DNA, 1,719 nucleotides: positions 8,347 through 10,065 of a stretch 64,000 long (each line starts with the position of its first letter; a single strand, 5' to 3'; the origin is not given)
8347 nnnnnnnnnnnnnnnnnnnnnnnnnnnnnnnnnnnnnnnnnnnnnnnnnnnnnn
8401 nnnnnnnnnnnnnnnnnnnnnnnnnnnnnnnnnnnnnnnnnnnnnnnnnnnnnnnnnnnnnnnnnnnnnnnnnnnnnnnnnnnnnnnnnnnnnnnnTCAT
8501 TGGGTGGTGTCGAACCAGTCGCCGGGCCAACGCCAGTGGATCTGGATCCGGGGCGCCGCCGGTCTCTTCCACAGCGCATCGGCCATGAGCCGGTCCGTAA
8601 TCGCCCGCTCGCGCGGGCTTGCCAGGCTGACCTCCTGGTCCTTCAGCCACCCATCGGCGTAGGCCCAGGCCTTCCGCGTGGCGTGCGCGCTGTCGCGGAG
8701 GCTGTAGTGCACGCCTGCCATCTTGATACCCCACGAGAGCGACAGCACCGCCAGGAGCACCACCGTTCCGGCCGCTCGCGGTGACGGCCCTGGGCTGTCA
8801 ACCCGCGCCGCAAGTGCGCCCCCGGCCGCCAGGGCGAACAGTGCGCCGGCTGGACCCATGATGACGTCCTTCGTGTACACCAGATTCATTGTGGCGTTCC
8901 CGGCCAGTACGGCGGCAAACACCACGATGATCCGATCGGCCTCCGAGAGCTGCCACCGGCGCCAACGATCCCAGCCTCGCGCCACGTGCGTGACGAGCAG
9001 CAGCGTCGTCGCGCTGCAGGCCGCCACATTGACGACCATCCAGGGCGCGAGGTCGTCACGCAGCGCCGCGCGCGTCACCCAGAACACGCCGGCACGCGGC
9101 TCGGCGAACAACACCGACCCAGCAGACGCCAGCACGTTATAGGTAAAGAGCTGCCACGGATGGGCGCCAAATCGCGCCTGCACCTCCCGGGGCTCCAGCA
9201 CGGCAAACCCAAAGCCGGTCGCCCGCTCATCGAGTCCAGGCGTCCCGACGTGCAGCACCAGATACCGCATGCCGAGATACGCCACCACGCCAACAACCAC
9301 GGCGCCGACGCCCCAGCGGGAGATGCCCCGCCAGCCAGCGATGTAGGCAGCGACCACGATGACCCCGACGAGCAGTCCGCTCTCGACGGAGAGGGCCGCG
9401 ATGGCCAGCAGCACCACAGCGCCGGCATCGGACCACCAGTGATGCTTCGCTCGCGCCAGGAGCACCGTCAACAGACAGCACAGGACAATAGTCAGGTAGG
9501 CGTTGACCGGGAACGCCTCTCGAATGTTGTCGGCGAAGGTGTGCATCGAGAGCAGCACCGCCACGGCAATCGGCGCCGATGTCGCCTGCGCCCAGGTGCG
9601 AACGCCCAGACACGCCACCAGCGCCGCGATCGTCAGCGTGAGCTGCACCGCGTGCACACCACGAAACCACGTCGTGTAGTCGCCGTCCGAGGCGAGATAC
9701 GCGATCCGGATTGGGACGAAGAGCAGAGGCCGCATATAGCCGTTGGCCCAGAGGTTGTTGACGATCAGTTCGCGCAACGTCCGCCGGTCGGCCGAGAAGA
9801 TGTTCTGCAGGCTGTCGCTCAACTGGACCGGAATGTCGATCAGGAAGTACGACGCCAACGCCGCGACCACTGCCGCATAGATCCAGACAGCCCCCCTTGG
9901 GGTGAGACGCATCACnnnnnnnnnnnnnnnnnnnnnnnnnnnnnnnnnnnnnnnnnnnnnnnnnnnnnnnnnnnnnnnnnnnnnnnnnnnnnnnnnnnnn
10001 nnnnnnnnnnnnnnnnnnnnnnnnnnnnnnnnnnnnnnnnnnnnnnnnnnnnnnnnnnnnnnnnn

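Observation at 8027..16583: Triplicated cassette: a polytopic membrane protein of about 470-490 aa paired with a signal-anchored ankyrin-like partner of about 150 aa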

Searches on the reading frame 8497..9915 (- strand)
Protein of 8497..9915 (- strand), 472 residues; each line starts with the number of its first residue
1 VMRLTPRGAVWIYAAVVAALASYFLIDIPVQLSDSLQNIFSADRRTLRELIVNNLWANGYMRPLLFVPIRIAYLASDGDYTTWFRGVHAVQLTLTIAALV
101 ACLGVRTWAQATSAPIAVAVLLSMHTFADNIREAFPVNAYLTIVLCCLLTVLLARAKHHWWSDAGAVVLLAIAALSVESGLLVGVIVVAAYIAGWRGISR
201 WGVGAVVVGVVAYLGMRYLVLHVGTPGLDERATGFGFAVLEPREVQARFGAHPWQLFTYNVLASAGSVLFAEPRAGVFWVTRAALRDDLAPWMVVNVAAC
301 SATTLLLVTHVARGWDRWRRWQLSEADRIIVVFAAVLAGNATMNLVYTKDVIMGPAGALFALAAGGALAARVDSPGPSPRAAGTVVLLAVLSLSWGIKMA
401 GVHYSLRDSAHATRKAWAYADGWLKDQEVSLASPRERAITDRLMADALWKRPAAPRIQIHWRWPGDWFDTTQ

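Call 9: search_protein_families(library=pfam, proteins=[window:8497-9915:-], max_evalue=1)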
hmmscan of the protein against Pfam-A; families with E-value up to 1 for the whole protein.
window:8497-9915:- (472 aa): 1 family
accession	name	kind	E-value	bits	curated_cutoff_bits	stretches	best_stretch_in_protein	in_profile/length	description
PF13664.11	DUF4149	-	0.00035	21.2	24.6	1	99-176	3-81/102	Domain of unknown function (DUF4149)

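Call 10: search_protein_families(library=ncbifam, proteins=[window:8497-9915:-], max_evalue=1)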
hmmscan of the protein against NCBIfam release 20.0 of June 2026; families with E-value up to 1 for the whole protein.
window:8497-9915:- (472 aa): 0 families

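Call 16: search_solved_structures(query=window:8497-9915:-, max_evalue=10)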
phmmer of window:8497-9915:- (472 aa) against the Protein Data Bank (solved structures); distinct sequences matched with E-value up to 10: 0.

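Call 17: find_homologous_proteins(query=window:8497-9915:-, max_evalue=0.001)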
Query window:8497-9915:- (472 aa): 28 proteins with E <= 0.001 among 8000 candidates.
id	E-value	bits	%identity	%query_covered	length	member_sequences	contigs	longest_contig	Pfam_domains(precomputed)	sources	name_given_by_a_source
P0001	0.0e+0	1039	100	100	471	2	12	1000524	-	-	-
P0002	1.8e-237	807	78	98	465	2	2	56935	-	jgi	jgi:hypothetical protein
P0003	8.4e-234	795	76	100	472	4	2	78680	-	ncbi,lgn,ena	-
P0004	1.9e-229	780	75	100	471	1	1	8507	-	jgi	jgi:hypothetical protein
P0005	9.7e-229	778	74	100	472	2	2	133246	-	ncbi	ncbi:MAG: hypothetical protein AB7I25_01610 [Vicinamibacterales bacterium]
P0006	1.6e-226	771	72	100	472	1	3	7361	-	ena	-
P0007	2.3e-226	770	73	100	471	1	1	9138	-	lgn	-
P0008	1.3e-224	764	73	99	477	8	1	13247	-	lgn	-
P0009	4.5e-221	753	71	100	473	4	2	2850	-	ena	-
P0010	1.2e-219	748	71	100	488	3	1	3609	-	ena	-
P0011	4.3e-217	740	71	100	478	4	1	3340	-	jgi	jgi:hypothetical protein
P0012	2.0e-215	734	72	97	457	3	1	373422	-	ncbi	ncbi:MAG: hypothetical protein ABL971_01180 [Vicinamibacterales bacterium]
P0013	1.2e-212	725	69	100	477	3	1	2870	-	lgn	-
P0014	2.7e-208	711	70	97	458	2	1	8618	-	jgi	jgi:hypothetical protein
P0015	4.0e-206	703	70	98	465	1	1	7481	-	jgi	jgi:hypothetical protein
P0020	6.4e-106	373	46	98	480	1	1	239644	-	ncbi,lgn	-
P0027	2.6e-78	282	36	95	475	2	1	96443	-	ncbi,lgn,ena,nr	ncbi:MAG TPA: hypothetical protein VKB50_29080 [Vicinamibacterales bacterium]|nr:hypothetical protei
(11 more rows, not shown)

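Call 22: search_solved_structures(query=A1, max_evalue=10)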
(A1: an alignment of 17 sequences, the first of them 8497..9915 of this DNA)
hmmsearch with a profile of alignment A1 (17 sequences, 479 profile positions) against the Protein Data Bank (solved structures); distinct sequences matched with E-value up to 10: 4.
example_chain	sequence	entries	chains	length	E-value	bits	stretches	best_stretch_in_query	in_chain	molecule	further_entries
6xte_A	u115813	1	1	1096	0.27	12.8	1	45-129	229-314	Importin-5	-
6xu2_A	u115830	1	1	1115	0.28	12.7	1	45-129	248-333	Importin-5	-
9im6_A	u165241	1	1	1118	0.28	12.7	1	45-129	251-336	Importin-5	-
6c26_2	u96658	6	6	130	0.58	11.7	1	129-159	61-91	Dolichyl-diphosphooligosaccharide--protein glycosyltransferase subunit OST2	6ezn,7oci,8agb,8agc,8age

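Call 27: find_encoding_contigs(protein=P0020, flank=10000, max_places=2)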
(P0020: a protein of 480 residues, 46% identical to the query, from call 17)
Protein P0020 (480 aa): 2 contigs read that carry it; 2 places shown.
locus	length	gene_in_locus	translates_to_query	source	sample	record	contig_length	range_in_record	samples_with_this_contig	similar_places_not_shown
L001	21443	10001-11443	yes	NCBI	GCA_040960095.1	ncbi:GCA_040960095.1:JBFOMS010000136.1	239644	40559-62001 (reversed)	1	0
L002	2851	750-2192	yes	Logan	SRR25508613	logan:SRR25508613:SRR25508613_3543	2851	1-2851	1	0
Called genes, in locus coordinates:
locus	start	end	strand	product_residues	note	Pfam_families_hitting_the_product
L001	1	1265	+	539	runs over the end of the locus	-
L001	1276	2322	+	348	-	PF03102:NeuB, PF08666:SAF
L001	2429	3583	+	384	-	PF02350:Epimerase_2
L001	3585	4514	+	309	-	PF13489:Methyltransf_23, PF08241:Methyltransf_11 (weak), PF08242:Methyltransf_12, PF13649:Methyltransf_25 (weak)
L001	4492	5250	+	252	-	PF02348:CTP_transf_3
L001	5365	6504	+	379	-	PF00106:adh_short (weak), PF01073:3Beta_HSD, PF01370:Epimerase, PF02719:Polysacc_synt_2 (weak), PF07993:NAD_binding_4, PF16363:GDP_Man_Dehyd, PF01370:Epimerase, PF16363:GDP_Man_Dehyd, +2 more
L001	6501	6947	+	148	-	PF01467:CTP_transf_like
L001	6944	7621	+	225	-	PF03848:TehB (weak), PF13489:Methyltransf_23, PF08241:Methyltransf_11, PF08242:Methyltransf_12, PF13649:Methyltransf_25, PF13847:Methyltransf_31 (weak)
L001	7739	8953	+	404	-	PF00535:Glycos_transf_2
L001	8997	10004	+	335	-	PF01408:GFO_IDH_MocA, PF02894:GFO_IDH_MocA_C, PF22725:GFO_IDH_MocA_C3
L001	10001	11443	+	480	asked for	-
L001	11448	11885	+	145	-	-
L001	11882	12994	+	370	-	PF00155:Aminotran_1_2, PF01041:DegT_DnrJ_EryC1, PF00266:Aminotran_5 (weak), PF01053:Cys_Met_Meta_PP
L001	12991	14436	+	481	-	-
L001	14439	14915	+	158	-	-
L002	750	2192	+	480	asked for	-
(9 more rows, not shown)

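Call 28: find_encoding_contigs(protein=P0027, flank=10000, max_places=2)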
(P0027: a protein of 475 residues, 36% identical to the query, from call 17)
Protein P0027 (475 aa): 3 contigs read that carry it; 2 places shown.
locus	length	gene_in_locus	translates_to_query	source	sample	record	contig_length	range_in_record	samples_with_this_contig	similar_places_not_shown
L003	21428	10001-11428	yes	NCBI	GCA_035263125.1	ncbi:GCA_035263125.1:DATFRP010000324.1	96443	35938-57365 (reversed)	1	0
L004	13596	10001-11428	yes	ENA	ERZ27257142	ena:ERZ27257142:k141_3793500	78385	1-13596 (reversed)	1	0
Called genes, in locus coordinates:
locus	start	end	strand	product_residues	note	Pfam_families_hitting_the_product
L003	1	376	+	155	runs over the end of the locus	-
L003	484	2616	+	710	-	PF00535:Glycos_transf_2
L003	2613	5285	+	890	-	-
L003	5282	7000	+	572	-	-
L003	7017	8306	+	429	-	-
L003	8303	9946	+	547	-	-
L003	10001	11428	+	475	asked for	-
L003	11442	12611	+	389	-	-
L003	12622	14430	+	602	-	-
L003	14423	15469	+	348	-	PF03102:NeuB, PF08666:SAF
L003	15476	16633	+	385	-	PF02350:Epimerase_2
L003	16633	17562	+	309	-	PF13489:Methyltransf_23, PF13649:Methyltransf_25 (weak), PF08241:Methyltransf_11, PF08242:Methyltransf_12 (weak)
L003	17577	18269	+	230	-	PF02348:CTP_transf_3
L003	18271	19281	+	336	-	-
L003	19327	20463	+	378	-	PF01073:3Beta_HSD, PF01370:Epimerase, PF02719:Polysacc_synt_2 (weak), PF07993:NAD_binding_4, PF13460:NAD_binding_10 (weak), PF16363:GDP_Man_Dehyd, PF01370:Epimerase, PF16363:GDP_Man_Dehyd, +2 more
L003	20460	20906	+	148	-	PF01467:CTP_transf_like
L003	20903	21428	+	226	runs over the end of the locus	PF03848:TehB (weak), PF13489:Methyltransf_23, PF08241:Methyltransf_11, PF08242:Methyltransf_12, PF13649:Methyltransf_25, PF13847:Methyltransf_31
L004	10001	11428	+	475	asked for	-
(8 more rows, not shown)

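Call 31: predict_structure(alignment_id=A1)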
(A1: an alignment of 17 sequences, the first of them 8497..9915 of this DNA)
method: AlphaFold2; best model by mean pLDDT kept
length: 472 residues; sequences in the alignment: 17
mean_pLDDT: 85.5   pTM: 0.89
mean pLDDT of the five models: 85.5, 83.4, 83.3, 81.7, 81.5
residues with pLDDT >= 90: 195; 70-90: 225; 50-70: 49; < 50: 3
segments of 3 or more residues with pLDDT < 50: none
pLDDT, mean of each block of 10 residues (from residue 1): 88 95 85 80 81 73 80 81 85 95 94 94 82 69 94 95 96 86 96 97 96 87 65 69 83 85 90 76 87 90 96 95 96 96 77 91 96 71 87 91 82 88 83 85 88 66 60 48
secondary structure, 60 per line:
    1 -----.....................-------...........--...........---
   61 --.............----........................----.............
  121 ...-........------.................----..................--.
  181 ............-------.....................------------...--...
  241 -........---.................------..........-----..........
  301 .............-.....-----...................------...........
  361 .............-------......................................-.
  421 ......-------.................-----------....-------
elements in order: H6-26 H34-44 H47-57 H63-75 H80-103 H108-123 H125-132 H139-155 H160-177 H180-192 H200-220 E233-235 E238-240 H242-249 H253-269 H276-285 H291-313 H315-319 H325-343 H350-373 H381-418 H420-426 H434-450 H462-465

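Call 35: fold_search(model_id=the predicted structure, library=pdb)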
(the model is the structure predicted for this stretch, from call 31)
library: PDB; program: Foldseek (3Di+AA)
matches with E <= 10: 345; with E <= 0.001: 0
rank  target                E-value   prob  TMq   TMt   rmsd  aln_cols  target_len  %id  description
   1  8zmr                  6.9e-02  0.18  0.12  0.14  22.9       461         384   13  Vesamicol-bound VAChT (released 2024-06-19)
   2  9boi                  1.0e-01  0.12  0.11  0.12  25.8       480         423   13  Cryo-EM structure of human Spns1 in complex with LPC (18:1) (released 2025-01-01)
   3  4zwb_A                1.9e-01  0.11  0.13  0.13  26.9       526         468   11  Crystal structure of maltose-bound human GLUT3 in the outward-occluded conformation at 2.4 angstrom (released 2015-07-22)
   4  9w1p_A                2.2e-01  0.14  0.13  0.14  22.1       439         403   11  G6P-bound human SLC37A4 lateral dimer (released 2025-11-19)
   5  6oyz_B                2.4e-01  0.18  0.14  0.17  24.4       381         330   12  Crystal structure of MraY bound to capuramycin (released 2019-07-10)
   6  8if8_C                2.5e-01  0.87  0.34  0.28   9.7       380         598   15  Arabinosyltransferase AftA (released 2023-05-31)
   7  8dl6_A                2.6e-01  0.15  0.15  0.15  23.2       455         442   11  Cryo-EM structure of human ferroportin/slc40 bound to Ca2+ in nanodisc (released 2023-01-25)
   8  7spt                  2.8e-01  0.10  0.12  0.12  26.7       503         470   10  Crystal structure of exofacial state human glucose transporter GLUT3 (released 2022-05-18)
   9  6zgs_B                3.4e-01  0.10  0.11  0.13  23.6       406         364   14  Crystal structure of a MFS transporter with bound 3-phenylpropanoic acid at 2.39 Angstroem resolution (released 2021-10-20)
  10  8ttf_A                3.9e-01  0.06  0.10  0.11  23.9       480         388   13  NorA double mutant - E222QD307N at pH 7.5 (released 2024-05-29)
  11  8dl8_A                4.1e-01  0.06  0.10  0.10  24.8       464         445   11  Cryo-EM structure of human ferroportin/slc40 bound to Co2+ in nanodisc (released 2022-12-07)
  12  8woi                  4.1e-01  0.06  0.08  0.05  24.2       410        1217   10  Structure of the wild-type Arabidopsis ABCB19 in the apo state (released 2024-03-13)
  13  6e9o_A                4.6e-01  0.08  0.12  0.13  18.2       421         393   14  E. coli D-galactonate:proton symporter mutant E133Q in the outward substrate-bound form (released 2019-05-22)
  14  7crz                  4.6e-01  0.07  0.11  0.12  28.0       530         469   10  Crystal structure of human glucose transporter GLUT3 bound with C3361 (released 2021-01-13)
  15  6wby                  5.0e-01  0.84  0.38  0.17  10.6       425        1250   13  Single-Particle Cryo-EM Structure of Arabinofuranosyltransferase AftD from Mycobacteria, Mutant R1389S Class 2 (released 2020-05-13)
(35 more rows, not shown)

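Call 36: search_protein_representatives(alignment_id=A1)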
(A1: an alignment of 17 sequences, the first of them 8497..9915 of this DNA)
Query: 17 sequences, 479 profile positions. Proteins with E-value up to 0.001 (for the whole library): 743; up to 1e-10: 561; up to 1e-30: 324. The best 150 are listed.
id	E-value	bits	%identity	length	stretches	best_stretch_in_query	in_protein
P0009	3.5e-218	741.2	-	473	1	9-479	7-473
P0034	1.3e-179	614.1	-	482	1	8-466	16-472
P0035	2.2e-170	583.6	-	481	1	7-477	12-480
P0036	4.0e-170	582.7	-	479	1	6-479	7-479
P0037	1.6e-168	577.4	-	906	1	5-479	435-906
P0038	6.2e-167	572.2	-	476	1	5-478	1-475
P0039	9.1e-167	571.7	-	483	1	5-476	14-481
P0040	1.4e-166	571.0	-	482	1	9-478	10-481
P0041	8.5e-166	568.5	-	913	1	6-479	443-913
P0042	2.4e-165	567.0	-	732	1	8-479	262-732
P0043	6.0e-165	565.7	-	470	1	11-457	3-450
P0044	3.4e-164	563.2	-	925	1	10-479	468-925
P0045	1.6e-163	561.0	-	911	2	8-479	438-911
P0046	1.7e-155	534.5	-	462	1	16-464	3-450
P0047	9.5e-155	532.0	-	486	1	9-476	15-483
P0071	3.7e-130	450.9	-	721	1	12-470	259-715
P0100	4.4e-111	388.0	-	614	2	8-461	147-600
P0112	2.3e-104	365.9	-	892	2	11-474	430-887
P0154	4.9e-74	265.9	-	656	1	10-400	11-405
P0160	1.1e-71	258.1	-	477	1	8-258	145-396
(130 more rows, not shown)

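Call 37: search_protein_families(library=pfam, proteins=[P0037, P0041, P0044, P0045, P0112, P0042, P0071, P0100, P0154, P0160], max_evalue=0.01)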
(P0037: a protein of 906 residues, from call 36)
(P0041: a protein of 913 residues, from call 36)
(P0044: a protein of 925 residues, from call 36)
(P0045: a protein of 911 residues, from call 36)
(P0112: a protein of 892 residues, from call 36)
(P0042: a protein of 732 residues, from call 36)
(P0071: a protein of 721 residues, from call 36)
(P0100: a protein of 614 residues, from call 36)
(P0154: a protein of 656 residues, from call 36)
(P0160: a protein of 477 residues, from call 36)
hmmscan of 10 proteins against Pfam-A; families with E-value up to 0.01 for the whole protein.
P0037 (906 aa): 0 families

P0041 (913 aa): 0 families

P0044 (925 aa): 0 families

P0045 (911 aa): 0 families

P0112 (892 aa): 0 families

P0042 (732 aa): 0 families

P0071 (721 aa): 3 families
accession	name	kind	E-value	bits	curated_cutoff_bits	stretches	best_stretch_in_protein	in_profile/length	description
PF00535.33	Glycos_transf_2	-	2e-28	99.9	23.3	1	8-169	1-163/168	Glycosyl transferase family 2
PF13641.12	Glyco_tranf_2_3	-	1e-07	32.7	27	1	4-115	1-114/230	Glycosyltransferase like family 2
PF10111.15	Glyco_tranf_2_2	-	0.00051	20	27.3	1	8-115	1-109/276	Glycosyltransferase like family 2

P0100 (614 aa): 0 families

P0154 (656 aa): 0 families

P0160 (477 aa): 1 family
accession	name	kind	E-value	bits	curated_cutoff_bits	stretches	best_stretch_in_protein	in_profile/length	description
PF00535.33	Glycos_transf_2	-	0.0087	16.4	23.3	0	3-82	86-165/168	Glycosyl transferase family 2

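Call 40: find_related_loci(query=A1, collection=genome_contigs, flank=6000)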
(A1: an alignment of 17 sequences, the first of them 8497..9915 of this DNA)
Query A1 (472 aa) in genome_contigs; peptide patterns used: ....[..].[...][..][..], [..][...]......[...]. (x = any residue, [..] = any of these).
126 stretches matched a pattern; 79 encode a relative of the query (tblastn E <= 1e-3); 78 distinct loci.
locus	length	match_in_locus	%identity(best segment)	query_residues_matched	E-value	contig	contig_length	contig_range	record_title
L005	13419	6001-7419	71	1-472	0e+0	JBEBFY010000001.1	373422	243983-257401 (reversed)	MAG: Vicinamibacterales bacterium isolate ASF_8 NODE_2_length_373422_cov_22.863370, whole genome shotgun sequence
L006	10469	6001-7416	77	1-472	0e+0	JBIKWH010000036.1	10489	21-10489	MAG: Vicinamibacterales bacterium isolate ME2015-09-13_3300035666_group6_bin101 Rohwer_bin11_scaffold_7567_c1, whole gen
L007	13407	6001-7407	74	4-472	0e+0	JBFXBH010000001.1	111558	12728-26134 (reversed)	MAG: Vicinamibacterales bacterium isolate CA_2019_TPBS_41 NODE_1543_length_111558_cov_9.577425_TPBS, whole genome shotgu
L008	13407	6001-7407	77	4-472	0e+0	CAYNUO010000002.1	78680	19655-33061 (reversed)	MAG TPA_asm: uncultured Bifidobacteriaceae bacterium isolate SRP150892_co2_2 genome assembly, contig: NODE_270_length_78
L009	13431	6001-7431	54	1-472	4e-161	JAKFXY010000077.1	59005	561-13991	MAG: Acidobacteria bacterium isolate ND5_Bin_16_1 ND5_0000400, whole genome shotgun sequence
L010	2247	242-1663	54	1-472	2e-155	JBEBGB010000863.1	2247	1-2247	MAG: Vicinamibacterales bacterium isolate ASF_11 NODE_57028_length_2247_cov_9.094041, whole genome shotgun sequence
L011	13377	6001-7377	42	7-470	9e-111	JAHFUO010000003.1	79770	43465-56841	MAG: Acidobacteria bacterium isolate nzgw81 NODE_367_length_79771_cov_6.905235, whole genome shotgun sequence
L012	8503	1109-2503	42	9-472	3e-103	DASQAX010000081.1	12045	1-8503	MAG TPA_asm: Vicinamibacterales bacterium isolate SMAG_U11656 k141_792823, whole genome shotgun sequence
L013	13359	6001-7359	40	7-458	6e-103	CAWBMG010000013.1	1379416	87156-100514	MAG: uncultured Acidobacteriota bacterium isolate MFD02242.bin.1.279 genome assembly, contig: contig_807, whole genome s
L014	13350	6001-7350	42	24-472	8e-103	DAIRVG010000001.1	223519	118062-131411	MAG TPA_asm: Vicinamibacterales bacterium isolate CTOTU25967 NODE_2_length_223519_cov_11.206297, whole genome shotgun se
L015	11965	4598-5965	41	11-469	1e-102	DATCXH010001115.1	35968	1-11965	MAG TPA_asm: Vicinamibacterales bacterium isolate SMAG_U7434 k141_361410, whole genome shotgun sequence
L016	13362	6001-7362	42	13-469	3e-102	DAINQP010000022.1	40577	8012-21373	MAG TPA_asm: Vicinamibacterales bacterium isolate CTOTU21637 NODE_98_length_40577_cov_5.465944, whole genome shotgun seq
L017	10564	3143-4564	39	11-469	2e-101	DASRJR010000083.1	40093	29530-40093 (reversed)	MAG TPA_asm: Vicinamibacterales bacterium isolate SMAG_U10141 k141_1999075, whole genome shotgun sequence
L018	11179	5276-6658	42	13-472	1e-97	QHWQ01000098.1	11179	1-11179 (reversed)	MAG: Acidobacteria bacterium isolate gp6 AA39 14_1009_09_20cm_scaffold_3359_curated, whole genome shotgun sequence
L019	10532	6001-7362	40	13-469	2e-97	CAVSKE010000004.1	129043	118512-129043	MAG: uncultured Acidobacteriota bacterium isolate MFD02360.bin.2.183 genome assembly, contig: contig_11338, whole genome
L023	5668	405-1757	41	11-461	1e-96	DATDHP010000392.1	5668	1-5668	MAG TPA_asm: Vicinamibacterales bacterium isolate SMAG_U281 k141_34110, whole genome shotgun sequence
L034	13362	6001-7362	36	14-461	7e-82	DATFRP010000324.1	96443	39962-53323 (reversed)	MAG TPA_asm: Vicinamibacterales bacterium isolate SMAG_U9361 k141_2439813, whole genome shotgun sequence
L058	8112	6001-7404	35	7-455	5e-65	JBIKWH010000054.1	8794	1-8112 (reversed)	MAG: Vicinamibacterales bacterium isolate ME2015-09-13_3300035666_group6_bin101 Rohwer_bin11_scaffold_10533_c1, whole ge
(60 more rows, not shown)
